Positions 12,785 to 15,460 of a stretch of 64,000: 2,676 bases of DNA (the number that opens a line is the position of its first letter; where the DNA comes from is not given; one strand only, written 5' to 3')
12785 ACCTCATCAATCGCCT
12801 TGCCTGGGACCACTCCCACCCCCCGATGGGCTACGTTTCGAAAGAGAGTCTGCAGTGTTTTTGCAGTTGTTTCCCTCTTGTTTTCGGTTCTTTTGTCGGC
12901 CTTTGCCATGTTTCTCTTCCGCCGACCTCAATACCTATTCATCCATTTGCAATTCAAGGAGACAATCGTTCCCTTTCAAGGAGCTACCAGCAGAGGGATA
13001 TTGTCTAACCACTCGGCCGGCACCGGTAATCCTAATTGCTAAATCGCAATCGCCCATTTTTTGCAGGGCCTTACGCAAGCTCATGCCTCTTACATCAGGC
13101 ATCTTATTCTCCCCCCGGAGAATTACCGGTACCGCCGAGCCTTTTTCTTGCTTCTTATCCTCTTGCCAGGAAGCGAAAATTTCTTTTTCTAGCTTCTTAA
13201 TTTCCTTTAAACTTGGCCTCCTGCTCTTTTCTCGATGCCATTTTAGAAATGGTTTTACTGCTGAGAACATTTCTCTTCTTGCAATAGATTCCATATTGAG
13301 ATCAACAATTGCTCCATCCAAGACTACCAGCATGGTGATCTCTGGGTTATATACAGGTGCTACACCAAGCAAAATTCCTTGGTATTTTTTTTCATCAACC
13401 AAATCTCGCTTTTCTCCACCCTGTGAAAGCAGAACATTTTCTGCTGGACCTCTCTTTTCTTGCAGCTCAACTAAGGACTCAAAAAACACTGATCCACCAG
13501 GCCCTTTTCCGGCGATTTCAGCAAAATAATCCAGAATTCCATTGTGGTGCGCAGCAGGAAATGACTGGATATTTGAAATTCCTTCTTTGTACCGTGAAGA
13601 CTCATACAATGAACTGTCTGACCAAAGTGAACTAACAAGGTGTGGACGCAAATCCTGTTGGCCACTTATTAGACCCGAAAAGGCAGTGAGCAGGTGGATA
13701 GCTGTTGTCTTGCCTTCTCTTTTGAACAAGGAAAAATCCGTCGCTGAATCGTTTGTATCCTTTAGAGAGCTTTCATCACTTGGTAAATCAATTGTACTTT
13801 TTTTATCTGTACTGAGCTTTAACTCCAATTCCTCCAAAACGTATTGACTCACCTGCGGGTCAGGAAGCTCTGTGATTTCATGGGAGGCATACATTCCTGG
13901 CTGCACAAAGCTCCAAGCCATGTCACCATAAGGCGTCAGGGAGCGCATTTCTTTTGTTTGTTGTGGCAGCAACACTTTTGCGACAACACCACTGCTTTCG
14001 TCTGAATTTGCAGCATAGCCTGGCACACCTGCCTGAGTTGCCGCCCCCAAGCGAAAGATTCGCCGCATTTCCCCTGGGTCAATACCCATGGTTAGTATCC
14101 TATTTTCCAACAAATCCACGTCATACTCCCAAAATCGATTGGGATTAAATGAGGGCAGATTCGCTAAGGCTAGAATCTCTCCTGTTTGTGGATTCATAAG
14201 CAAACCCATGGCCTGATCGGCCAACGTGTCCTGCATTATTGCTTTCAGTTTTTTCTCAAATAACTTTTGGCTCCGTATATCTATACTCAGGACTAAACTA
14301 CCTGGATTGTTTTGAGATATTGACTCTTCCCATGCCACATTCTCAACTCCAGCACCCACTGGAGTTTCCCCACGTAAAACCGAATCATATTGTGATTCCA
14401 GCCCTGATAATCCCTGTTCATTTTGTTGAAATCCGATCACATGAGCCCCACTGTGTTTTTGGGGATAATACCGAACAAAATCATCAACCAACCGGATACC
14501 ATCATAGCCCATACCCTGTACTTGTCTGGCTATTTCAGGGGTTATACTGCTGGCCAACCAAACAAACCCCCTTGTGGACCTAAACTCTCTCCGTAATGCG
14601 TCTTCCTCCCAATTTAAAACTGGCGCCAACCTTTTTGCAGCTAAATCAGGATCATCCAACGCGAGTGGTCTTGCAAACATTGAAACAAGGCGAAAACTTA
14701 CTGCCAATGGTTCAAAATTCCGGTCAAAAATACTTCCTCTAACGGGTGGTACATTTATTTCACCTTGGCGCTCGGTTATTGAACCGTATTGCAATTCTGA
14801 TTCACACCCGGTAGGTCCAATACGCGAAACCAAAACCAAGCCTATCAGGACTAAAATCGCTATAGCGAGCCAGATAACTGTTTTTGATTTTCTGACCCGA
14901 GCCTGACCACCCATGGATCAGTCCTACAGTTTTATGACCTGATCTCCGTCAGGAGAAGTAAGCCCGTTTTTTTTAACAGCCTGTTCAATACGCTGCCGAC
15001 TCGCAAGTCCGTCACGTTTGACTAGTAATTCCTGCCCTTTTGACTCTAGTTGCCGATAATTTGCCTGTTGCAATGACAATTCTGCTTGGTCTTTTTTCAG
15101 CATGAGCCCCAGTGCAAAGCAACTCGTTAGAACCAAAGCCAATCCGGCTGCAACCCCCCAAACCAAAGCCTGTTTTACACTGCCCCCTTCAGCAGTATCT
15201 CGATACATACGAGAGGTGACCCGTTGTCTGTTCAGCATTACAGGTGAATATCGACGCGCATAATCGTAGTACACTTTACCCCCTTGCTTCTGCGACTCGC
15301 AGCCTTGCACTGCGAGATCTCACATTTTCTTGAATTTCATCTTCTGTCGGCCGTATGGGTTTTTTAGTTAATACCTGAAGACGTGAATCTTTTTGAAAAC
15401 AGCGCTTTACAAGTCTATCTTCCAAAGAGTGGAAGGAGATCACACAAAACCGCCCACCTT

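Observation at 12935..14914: The dcw-encoded FtsI/PBP3 homologue looks catalytically dead yet carries a PASTA domain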

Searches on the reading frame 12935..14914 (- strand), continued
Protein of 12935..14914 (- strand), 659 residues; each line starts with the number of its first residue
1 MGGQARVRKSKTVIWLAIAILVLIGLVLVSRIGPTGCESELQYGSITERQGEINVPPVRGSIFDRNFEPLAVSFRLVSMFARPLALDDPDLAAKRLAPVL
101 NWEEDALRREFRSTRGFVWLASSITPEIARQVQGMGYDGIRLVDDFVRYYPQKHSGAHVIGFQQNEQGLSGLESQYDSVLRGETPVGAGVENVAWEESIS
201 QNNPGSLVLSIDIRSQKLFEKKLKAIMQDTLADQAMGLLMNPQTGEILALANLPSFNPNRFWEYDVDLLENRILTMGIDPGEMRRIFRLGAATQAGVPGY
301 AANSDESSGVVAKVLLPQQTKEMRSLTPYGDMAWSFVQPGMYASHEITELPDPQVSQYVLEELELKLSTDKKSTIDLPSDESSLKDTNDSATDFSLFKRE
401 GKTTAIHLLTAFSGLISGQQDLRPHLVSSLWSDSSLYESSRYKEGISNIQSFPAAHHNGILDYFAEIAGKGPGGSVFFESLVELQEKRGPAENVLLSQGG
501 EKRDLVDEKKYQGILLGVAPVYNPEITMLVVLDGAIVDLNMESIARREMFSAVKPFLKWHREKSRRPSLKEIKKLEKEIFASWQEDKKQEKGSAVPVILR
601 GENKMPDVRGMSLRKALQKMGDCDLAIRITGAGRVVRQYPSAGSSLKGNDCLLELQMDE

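Call 46: fold_search(model_id=the predicted structure, library=pdb)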
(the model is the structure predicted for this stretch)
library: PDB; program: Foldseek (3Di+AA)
matches with E <= 10: 1427; with E <= 0.001: 471
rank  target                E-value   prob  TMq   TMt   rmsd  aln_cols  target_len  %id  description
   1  7rcz_B                6.5e-31  1.00  0.52  0.66   7.5       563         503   20  Crystal structure of C. difficile SpoVD in complex with ampicillin (released 2022-03-23)
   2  7rcz_A                1.2e-30  1.00  0.48  0.60   8.4       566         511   19  Crystal structure of C. difficile SpoVD in complex with ampicillin (released 2022-03-23)
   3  5df7_B                7.4e-29  1.00  0.49  0.65   8.5       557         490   19  CRYSTAL STRUCTURE OF PENICILLIN-BINDING PROTEIN 3 FROM PSEUDOMONAS AERUGINOSA IN COMPLEX WITH AZLOCILLIN (released 2016-01-13)
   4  4kqr_B                7.4e-29  1.00  0.50  0.63  10.8       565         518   19  CRYSTAL STRUCTURE OF PENICILLIN-BINDING PROTEIN 3 FROM PSEUDOMONAS AERUGINOSA IN COMPLEX WITH (5S)-Penicilloic Acid (released 2013-11-06)
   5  4kqo_B                8.8e-29  1.00  0.51  0.66   7.5       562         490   19  Crystal structure of penicillin-binding protein 3 from pseudomonas aeruginosa in complex with piperacillin (released 2013-11-06)
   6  4kqo_A                9.9e-29  1.00  0.50  0.63  10.1       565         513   19  Crystal structure of penicillin-binding protein 3 from pseudomonas aeruginosa in complex with piperacillin (released 2013-11-06)
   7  4kqq_B                2.1e-28  1.00  0.51  0.66   8.3       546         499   20  CRYSTAL STRUCTURE OF PENICILLIN-BINDING PROTEIN 3 FROM PSEUDOMONAS AERUGINOSA IN COMPLEX WITH (5S)-Penicilloic Acid (released 2013-11-06)
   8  5df8_B                3.4e-28  1.00  0.49  0.65   8.6       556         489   19  CRYSTAL STRUCTURE OF PENICILLIN-BINDING PROTEIN 3 FROM PSEUDOMONAS AERUGINOSA IN COMPLEX WITH CEFOPERAZONE (released 2016-01-13)
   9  7onx                  4.0e-28  1.00  0.50  0.67   7.3       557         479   18  Crystal structure of PBP3 from P. aeruginosa (released 2021-08-04)
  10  4kqq_A                1.0e-27  1.00  0.51  0.63  10.6       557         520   20  CRYSTAL STRUCTURE OF PENICILLIN-BINDING PROTEIN 3 FROM PSEUDOMONAS AERUGINOSA IN COMPLEX WITH (5S)-Penicilloic Acid (released 2013-11-06)
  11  7atx                  1.1e-27  1.00  0.50  0.64   8.4       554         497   18  Structure of P. aeruginosa PBP3 in complex with a benzoxaborole (Compound 4) (released 2021-08-11)
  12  5df7_A                1.3e-27  1.00  0.50  0.63   9.8       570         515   19  CRYSTAL STRUCTURE OF PENICILLIN-BINDING PROTEIN 3 FROM PSEUDOMONAS AERUGINOSA IN COMPLEX WITH AZLOCILLIN (released 2016-01-13)
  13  6r3x                  1.5e-27  1.00  0.49  0.61  10.1       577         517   18  Structure of Pseudomonas aeruginosa Penicillin-Binding Protein 3 (PBP3) in complex with piperacillin (released 2020-02-19)
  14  7onk_A                1.6e-27  1.00  0.50  0.63   9.4       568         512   19  Crystal structure of PBP3 from P. aeruginosa in complex with AIC499 (released 2021-08-04)
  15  5df8_A                1.7e-27  1.00  0.50  0.62  10.0       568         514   19  CRYSTAL STRUCTURE OF PENICILLIN-BINDING PROTEIN 3 FROM PSEUDOMONAS AERUGINOSA IN COMPLEX WITH CEFOPERAZONE (released 2016-01-13)
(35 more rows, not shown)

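Call 55: search_protein_representatives(alignment_id=A2)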
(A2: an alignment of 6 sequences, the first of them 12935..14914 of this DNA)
Query: 6 sequences, 675 profile positions. Proteins with E-value up to 0.001 (for the whole library): 22340; up to 1e-10: 11339; up to 1e-30: 2836. The best 150 are listed.
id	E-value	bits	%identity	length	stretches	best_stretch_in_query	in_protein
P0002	2.1e-282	955.1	-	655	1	1-675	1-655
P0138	4.0e-269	911.2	-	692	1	1-675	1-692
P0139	4.5e-206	702.8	-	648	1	8-675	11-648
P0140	5.8e-206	702.5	-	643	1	6-675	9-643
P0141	1.5e-187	641.5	-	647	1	16-672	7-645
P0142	6.2e-177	606.5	-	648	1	1-675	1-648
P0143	2.4e-174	598.0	-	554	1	131-675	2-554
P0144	3.7e-174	597.3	-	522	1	6-478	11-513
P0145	6.5e-172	589.9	-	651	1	1-674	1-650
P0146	6.5e-167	573.4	-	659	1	5-674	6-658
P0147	7.1e-164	563.4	-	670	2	7-380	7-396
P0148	6.0e-162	557.0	-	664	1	5-675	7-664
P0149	1.4e-159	549.2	-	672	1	5-674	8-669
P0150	1.4e-157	542.6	-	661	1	5-675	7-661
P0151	2.2e-156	538.6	-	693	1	8-671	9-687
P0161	1.1e-132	460.3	-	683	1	12-673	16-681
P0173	1.8e-123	429.9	-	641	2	1-297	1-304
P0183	1.6e-118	413.5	-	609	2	6-302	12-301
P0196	1.8e-107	377.0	-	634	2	3-279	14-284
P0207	1.5e-99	350.8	-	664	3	8-305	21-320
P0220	4.9e-91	322.6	-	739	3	13-292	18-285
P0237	1.4e-81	291.4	-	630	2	6-298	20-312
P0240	4.1e-78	279.9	-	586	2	59-298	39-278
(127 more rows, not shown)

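Call 58: list_cluster_members(proteins=[P0138, P0142, P0148, P0161, P0173, P0183, P0196, P0207, P0220, P0240])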
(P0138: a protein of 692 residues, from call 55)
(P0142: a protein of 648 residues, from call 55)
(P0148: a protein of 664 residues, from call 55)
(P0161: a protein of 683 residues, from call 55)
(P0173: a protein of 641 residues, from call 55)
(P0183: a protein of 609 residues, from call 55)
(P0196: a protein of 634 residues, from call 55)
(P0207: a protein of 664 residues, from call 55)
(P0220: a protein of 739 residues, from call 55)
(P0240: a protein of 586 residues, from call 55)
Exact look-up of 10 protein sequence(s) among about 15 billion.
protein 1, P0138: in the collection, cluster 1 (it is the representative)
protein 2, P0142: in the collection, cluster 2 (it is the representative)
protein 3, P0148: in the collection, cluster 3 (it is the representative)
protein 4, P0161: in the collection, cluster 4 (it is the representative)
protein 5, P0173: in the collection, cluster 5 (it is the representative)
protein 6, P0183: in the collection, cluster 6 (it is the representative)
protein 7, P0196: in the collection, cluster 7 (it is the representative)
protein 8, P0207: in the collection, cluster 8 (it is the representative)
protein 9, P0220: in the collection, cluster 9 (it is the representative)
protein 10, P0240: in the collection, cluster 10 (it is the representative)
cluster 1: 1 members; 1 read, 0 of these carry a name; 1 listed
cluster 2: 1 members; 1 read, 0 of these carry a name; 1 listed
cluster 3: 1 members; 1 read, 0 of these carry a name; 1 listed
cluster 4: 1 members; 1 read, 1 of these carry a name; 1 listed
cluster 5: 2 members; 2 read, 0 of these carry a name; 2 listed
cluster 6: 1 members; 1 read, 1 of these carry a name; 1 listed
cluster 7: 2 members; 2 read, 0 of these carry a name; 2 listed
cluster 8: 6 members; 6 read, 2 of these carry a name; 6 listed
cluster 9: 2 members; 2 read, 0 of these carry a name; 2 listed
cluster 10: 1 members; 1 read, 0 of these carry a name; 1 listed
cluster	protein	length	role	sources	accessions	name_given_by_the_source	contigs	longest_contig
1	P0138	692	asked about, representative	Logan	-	-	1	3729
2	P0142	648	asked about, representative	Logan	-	-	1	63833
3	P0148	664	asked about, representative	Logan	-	-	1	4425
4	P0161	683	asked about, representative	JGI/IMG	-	cell division protein FtsI/penicillin-binding protein 2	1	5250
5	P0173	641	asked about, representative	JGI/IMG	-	-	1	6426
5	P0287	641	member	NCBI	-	-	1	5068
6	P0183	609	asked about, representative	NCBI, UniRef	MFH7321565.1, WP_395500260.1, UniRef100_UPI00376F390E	PASTA domain-containing protein [Desulfurivibrio sp. D14AmB] | PASTA domain-containing protein n=1 Tax=Desulfurivibrio sp. D14AmB TaxID=3374370 ...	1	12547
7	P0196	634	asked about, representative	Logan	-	-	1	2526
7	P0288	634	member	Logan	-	-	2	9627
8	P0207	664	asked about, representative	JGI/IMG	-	hypothetical protein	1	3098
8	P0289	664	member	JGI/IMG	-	hypothetical protein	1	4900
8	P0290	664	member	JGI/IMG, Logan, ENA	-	-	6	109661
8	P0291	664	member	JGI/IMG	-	-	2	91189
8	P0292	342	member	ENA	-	-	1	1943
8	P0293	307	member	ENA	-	-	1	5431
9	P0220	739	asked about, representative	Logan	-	-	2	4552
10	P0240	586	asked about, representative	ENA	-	-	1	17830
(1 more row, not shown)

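Call 69: list_cluster_members(proteins=[P0322, P0321, P0320, P0319, P0318, P0315, P0303, P0301, P0237, P0297])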
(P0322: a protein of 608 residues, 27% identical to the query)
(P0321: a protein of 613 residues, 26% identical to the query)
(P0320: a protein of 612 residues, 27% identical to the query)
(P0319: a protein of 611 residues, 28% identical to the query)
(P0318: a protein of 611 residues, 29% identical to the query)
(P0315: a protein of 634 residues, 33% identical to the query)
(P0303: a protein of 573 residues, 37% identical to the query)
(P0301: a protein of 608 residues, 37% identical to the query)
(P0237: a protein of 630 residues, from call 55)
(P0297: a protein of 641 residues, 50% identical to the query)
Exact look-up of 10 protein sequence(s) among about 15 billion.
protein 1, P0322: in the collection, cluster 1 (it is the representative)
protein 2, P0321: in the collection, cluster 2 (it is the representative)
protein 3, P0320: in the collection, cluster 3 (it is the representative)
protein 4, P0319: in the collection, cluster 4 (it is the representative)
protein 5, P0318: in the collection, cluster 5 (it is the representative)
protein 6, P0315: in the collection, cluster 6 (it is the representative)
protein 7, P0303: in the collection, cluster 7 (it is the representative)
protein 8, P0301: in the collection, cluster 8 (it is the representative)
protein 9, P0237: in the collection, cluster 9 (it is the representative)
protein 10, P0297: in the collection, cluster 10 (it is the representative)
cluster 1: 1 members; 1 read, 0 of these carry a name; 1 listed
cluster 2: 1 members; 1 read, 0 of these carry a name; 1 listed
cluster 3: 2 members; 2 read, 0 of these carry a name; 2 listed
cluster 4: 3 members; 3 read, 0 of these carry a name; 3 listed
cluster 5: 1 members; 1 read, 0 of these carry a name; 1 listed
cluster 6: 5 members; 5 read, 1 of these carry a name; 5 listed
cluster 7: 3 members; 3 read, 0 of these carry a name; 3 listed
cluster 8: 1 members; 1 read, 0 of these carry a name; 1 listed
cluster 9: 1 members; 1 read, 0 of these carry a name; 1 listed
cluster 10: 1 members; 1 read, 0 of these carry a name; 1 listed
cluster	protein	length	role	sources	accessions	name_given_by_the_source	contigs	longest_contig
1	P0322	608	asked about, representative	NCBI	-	-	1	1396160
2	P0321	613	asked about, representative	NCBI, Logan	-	-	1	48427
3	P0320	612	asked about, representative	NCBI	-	-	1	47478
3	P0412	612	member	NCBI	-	-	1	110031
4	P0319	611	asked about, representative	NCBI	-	-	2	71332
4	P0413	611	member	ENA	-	-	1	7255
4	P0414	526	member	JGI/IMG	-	-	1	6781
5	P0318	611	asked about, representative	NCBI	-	-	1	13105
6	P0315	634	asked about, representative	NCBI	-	-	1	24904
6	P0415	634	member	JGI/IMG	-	cell division protein FtsI (penicillin-binding protein 3)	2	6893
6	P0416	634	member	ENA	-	-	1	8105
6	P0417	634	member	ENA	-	-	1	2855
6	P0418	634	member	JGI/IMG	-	-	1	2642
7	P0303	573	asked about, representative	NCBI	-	-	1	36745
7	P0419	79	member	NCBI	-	-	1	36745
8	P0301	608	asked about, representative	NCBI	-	-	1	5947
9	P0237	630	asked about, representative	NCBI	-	-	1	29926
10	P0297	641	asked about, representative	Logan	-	-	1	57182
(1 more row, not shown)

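Call 85: predict_structure(alignment_id=A5)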
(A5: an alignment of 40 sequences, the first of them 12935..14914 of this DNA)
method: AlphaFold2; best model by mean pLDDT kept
length: 659 residues; sequences in the alignment: 40
mean_pLDDT: 76.4   pTM: 0.73
mean pLDDT of the five models: 76.4, 74.2, 74.0, 72.7, 71.9
residues with pLDDT >= 90: 227; 70-90: 232; 50-70: 74; < 50: 126
segments of 3 or more residues with pLDDT < 50: 1-8, 35-54, 164-167, 184-195, 197-201, 302-305, 308-330, 381-392, 443-448, 487-505, 592-602
pLDDT, mean of each block of 10 residues (from residue 1): 43 79 80 42 30 56 93 89 93 93 89 86 89 92 88 91 53 74 51 47 74 96 97 96 93 91 82 88 92 73 48 40 43 82 91 87 78 61 45 70 90 88 83 70 49 71 77 89 70 42 60 96 94 94 94 95 85 92 85 33 79 87 81 91 79 85
secondary structure, 60 per line:
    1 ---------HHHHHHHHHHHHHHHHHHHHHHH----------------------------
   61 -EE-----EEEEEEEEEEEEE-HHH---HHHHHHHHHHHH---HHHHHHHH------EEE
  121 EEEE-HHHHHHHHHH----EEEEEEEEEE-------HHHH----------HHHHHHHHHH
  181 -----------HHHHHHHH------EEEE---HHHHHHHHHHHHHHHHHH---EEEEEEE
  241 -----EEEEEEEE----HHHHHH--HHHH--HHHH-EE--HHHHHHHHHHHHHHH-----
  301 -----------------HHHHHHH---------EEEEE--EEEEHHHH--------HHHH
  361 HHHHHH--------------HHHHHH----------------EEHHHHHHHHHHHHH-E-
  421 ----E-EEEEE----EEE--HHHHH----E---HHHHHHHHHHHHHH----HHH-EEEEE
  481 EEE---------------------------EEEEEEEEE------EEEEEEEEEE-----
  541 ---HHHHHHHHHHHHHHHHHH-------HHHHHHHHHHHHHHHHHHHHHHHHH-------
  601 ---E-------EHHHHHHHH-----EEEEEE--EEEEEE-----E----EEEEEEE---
elements in order (helices of 4 or more, strands of 3 or more residues): H10-32 E69-81 H89-100 H104-111 E118-124 H126-135 E140-149 H157-160 H171-180 H192-199 E206-209 H213-230 E234-240 E246-253 H258-263 H266-269 H272-275 H281-295 H318-324 E334-338 E341-344 H345-348 H357-366 H381-386 H405-417 E427-431 E436-438 H441-445 H454-467 E476-483 E511-519 E526-535 H544-561 H569-593 H613-620 E626-631 E634-639 E650-656

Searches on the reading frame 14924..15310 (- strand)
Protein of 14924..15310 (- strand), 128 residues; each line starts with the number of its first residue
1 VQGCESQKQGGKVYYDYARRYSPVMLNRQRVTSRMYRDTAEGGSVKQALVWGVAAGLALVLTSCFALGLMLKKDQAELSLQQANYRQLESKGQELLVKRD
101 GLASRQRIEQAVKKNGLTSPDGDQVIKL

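Call 5: search_protein_families(library=pfam, proteins=[window:14924-15310:-], max_evalue=0.01)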
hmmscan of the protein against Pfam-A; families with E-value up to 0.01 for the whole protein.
window:14924-15310:- (128 aa): 0 families

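Call 6: search_protein_families(library=ncbifam, proteins=[window:14924-15310:-], max_evalue=0.01)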
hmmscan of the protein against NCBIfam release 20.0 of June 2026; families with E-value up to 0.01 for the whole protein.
window:14924-15310:- (128 aa): 1 family
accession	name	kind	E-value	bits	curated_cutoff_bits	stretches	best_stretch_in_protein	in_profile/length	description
NF053549.1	FtsL_Actino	equivalog_domain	0.003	17.4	55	1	50-126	4-80/83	cell division protein FtsL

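Call 43: search_protein_families(library=pfam, proteins=[window:14924-15310:-], max_evalue=1)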
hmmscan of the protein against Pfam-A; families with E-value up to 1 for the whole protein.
window:14924-15310:- (128 aa): 1 family
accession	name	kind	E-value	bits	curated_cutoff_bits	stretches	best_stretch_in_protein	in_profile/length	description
PF24213.1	DUF7434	-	0.06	13.8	27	1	42-61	10-30/40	Family of unknown function (DUF7434)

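Call 81: search_protein_families(library=ncbifam, proteins=[window:14927-15238:-], max_evalue=1)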
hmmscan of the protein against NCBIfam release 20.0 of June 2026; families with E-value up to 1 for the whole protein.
seq(104 aa): 2 families
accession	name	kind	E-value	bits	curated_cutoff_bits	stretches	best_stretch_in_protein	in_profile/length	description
NF053549.1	FtsL_Actino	equivalog_domain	0.0018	18.2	55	1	26-102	4-80/83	cell division protein FtsL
TIGR02209.1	ftsL_broad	equivalog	0.028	14.3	42.45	1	47-101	26-81/85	cell division protein FtsL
